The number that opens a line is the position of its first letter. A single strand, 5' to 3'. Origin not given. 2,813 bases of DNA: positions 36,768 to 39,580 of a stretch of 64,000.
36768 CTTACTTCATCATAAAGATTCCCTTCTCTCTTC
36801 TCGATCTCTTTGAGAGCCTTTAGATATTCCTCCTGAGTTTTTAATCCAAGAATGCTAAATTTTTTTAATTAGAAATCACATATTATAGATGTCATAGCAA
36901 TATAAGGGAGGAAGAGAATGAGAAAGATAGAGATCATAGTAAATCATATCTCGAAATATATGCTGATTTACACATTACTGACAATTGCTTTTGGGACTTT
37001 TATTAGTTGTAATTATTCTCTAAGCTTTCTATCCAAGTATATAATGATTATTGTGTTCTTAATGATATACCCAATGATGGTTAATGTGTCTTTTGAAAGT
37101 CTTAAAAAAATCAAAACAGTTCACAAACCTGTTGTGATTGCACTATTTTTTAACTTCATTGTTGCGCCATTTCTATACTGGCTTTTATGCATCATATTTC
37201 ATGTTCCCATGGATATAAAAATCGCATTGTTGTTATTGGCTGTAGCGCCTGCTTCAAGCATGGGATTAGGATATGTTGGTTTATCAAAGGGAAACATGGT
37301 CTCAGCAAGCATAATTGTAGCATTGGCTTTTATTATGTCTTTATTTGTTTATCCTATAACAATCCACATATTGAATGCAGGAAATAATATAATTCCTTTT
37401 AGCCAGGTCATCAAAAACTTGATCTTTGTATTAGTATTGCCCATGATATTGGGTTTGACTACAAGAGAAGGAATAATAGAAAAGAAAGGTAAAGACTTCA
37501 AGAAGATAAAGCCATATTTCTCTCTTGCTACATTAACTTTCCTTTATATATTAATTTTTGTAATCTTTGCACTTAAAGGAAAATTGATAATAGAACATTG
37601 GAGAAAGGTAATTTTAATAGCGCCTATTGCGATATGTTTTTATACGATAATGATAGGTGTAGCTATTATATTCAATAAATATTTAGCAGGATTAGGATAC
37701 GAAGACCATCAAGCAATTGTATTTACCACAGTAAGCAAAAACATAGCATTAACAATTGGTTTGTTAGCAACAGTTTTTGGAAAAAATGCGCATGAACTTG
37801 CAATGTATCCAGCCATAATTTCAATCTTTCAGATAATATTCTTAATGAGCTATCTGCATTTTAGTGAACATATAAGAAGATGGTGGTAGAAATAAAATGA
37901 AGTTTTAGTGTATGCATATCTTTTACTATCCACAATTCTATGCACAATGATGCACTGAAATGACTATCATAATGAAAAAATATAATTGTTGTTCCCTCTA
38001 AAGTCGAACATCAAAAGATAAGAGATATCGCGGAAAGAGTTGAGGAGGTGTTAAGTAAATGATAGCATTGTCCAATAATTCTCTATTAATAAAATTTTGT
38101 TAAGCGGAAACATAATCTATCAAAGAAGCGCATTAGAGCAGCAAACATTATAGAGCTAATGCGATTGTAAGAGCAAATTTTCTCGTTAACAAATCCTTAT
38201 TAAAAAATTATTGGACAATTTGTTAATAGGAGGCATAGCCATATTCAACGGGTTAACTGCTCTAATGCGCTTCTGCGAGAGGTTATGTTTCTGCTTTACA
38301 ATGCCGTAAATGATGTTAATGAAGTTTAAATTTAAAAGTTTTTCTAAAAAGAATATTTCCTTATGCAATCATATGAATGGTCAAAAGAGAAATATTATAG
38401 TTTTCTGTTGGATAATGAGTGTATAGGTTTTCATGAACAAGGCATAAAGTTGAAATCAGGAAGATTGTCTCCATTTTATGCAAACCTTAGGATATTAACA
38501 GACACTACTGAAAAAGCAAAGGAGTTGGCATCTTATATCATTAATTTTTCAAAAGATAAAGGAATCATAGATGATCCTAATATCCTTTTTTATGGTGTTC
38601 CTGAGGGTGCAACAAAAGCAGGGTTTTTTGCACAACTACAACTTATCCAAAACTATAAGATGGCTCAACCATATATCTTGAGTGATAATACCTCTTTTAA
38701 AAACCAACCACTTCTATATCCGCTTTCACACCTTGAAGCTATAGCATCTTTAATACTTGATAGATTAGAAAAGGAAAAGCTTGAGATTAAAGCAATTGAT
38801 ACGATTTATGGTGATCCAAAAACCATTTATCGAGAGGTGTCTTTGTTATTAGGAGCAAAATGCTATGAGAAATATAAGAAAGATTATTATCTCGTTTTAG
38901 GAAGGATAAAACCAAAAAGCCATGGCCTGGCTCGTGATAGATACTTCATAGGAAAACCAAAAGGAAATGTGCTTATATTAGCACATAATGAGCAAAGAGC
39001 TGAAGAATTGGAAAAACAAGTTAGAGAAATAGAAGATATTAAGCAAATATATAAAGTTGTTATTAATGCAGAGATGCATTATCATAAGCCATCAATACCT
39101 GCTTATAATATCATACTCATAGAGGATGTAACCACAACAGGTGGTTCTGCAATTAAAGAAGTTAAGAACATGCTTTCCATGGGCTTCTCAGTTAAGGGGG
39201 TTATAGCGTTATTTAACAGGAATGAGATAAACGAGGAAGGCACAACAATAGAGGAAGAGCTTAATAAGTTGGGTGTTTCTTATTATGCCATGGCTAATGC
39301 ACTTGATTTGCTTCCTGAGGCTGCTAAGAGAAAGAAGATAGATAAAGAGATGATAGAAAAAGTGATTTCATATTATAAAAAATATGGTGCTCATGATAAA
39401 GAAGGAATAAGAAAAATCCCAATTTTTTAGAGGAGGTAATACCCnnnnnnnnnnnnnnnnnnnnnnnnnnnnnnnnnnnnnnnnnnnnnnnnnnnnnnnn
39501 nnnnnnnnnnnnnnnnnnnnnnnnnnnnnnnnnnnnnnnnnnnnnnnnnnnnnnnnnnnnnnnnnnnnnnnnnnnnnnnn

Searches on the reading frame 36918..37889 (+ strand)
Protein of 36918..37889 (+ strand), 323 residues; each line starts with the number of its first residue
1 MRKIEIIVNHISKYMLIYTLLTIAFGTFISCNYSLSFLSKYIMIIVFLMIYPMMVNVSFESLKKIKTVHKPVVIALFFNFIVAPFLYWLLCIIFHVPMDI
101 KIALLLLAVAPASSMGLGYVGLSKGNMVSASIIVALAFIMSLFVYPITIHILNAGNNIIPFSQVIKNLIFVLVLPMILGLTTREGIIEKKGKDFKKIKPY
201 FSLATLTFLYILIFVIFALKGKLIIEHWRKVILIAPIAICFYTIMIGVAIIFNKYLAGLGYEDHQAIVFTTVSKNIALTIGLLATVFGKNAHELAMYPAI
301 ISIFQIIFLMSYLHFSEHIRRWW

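Call 17: search_protein_families(library=ncbifam, proteins=[window:36918-37889:+])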
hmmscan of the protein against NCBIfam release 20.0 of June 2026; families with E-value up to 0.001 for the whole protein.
window:36918-37889:+ (323 aa): 3 families
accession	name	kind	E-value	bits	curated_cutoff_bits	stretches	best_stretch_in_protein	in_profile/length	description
TIGR00832.1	acr3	equivalog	3e-29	102.4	282.8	1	35-292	38-304/327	ACR3 family arsenite efflux transporter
TIGR00841.1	bass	subfamily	1.8e-12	47.2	326.3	1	32-313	29-305/321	bile acid:sodium symporter family transporter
NF047939.1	PantTportPanS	equivalog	9.3e-10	38.6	400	1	32-235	23-221/299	ketopantoate/pantoate/pantothenate transporter PanS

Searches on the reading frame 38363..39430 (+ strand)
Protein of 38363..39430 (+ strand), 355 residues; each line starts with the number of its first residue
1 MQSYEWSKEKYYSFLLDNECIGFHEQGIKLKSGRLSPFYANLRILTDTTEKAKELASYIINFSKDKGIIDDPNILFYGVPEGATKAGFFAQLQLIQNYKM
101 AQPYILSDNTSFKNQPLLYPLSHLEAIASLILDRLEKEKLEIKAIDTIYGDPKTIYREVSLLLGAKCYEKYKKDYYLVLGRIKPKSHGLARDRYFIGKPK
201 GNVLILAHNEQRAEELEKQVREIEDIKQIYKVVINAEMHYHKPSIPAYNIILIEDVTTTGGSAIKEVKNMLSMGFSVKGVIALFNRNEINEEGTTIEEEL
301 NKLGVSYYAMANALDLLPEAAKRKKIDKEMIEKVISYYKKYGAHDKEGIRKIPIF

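Call 17: search_protein_families(library=ncbifam, proteins=[window:38363-39430:+])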
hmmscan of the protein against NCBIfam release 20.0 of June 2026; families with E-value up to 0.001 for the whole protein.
window:38363-39430:+ (355 aa): 3 families
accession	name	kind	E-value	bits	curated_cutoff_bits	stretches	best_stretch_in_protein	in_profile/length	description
TIGR00336.1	pyrE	equivalog_domain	1.1e-13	51.3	106.8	1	249-312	110-169/173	orotate phosphoribosyltransferase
NF001729.0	PRK00455.1-3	equivalog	4.3e-08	32.8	245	1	249-339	128-214/231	orotate phosphoribosyltransferase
TIGR01367.1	pyrE_Therm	equivalog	1.1e-06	28.4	150.25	1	247-312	105-171/187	orotate phosphoribosyltransferase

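Call 63: search_protein_families(library=pfam, max_evalue=0.00001, proteins=[window:38363-39430:+])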
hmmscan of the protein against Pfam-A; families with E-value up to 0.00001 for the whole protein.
window:38363-39430:+ (355 aa): 0 families

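Call 79: find_homologous_proteins(query=window:38363-39430:+, max_evalue=1e-40)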
Query window:38363-39430:+ (355 aa): 12 proteins with E <= 1e-40 among 5240 candidates.
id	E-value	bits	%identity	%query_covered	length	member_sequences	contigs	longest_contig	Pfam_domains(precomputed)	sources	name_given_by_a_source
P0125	1.4e-230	783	100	100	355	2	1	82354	-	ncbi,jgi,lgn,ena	-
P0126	9.2e-75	270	42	95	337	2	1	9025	-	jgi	-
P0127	4.8e-73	265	43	97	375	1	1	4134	-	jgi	-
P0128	1.1e-60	224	41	92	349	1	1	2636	-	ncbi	-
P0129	1.8e-58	217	38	97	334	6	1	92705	-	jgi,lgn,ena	-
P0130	3.0e-57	213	37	97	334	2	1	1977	-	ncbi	-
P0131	1.6e-54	204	36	96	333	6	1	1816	-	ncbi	-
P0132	6.9e-48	182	36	97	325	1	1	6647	-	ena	-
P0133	2.1e-45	174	34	95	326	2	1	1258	-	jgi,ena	-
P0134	2.4e-41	160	32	56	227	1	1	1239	-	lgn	-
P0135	9.4e-41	158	31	57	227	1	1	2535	-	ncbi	-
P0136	9.4e-41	158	31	57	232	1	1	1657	-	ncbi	-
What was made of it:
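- Tried and rejected: The 355-aa neighbour of the 38 kb MITE has no relative above 43% identity (call 79).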

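Call 80: find_encoding_contigs(protein=P0125, flank=6000, max_places=10)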
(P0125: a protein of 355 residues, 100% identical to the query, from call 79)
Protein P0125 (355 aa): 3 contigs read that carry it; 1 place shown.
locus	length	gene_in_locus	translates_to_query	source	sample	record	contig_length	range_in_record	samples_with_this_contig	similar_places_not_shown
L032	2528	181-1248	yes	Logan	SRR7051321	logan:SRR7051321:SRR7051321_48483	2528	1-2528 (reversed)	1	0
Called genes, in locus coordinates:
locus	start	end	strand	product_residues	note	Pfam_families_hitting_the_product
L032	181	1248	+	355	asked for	-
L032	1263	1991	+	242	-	PF00215:OMPdecase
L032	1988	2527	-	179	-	?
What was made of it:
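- Tried and rejected: A same-species contig breaks inside the MITE (call 80).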
